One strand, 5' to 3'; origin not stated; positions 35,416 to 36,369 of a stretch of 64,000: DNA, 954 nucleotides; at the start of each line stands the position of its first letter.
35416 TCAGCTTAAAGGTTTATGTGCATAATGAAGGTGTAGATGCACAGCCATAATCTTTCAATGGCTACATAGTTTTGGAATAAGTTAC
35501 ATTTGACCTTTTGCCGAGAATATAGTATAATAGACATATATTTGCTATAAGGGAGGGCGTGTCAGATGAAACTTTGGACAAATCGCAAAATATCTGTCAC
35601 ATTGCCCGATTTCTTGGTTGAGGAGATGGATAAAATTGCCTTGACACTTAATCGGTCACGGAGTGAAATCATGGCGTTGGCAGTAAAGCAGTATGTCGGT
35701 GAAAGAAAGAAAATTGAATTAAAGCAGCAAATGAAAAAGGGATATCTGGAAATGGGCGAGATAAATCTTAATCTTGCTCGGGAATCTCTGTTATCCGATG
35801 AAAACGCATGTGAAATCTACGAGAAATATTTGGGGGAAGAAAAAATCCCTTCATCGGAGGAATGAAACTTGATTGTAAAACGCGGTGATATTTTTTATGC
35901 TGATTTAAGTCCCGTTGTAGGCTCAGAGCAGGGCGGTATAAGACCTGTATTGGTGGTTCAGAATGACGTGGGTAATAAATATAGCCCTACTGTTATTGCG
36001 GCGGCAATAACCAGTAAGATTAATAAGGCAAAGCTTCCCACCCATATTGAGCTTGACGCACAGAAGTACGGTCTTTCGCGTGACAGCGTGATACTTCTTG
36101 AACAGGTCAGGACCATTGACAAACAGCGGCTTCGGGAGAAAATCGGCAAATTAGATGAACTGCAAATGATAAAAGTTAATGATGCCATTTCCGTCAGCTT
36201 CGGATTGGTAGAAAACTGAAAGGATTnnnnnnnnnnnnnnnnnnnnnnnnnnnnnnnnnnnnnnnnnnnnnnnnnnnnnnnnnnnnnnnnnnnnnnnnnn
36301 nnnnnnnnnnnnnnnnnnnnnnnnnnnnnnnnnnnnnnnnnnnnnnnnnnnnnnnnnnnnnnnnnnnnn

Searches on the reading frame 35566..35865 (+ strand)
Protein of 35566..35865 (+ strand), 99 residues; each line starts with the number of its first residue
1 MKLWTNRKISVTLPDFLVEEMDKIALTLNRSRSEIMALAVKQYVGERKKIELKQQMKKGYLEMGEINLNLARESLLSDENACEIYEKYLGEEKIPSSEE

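Call 113: search_protein_families(library=pfam, proteins=[window:35566-35865:+], max_evalue=0.00001)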
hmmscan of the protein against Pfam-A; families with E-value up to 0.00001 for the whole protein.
window:35566-35865:+ (99 aa): 1 family
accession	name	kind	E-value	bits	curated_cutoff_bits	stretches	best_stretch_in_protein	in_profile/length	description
PF01402.27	RHH_1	-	1.8e-06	28.1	20.5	1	9-45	2-38/39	Ribbon-helix-helix protein, copG family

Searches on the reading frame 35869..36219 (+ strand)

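Call 113: search_protein_families(library=pfam, proteins=[window:35869-36219:+], max_evalue=0.00001)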
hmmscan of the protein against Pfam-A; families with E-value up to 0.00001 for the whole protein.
window:35869-36219:+ (116 aa): 1 family
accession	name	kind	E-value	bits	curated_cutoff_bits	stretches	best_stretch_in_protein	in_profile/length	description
PF02452.23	PemK_toxin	-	4.5e-38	130.2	23.1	1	4-110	1-108/109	PemK-like, MazF-like toxin of type II toxin-antitoxin system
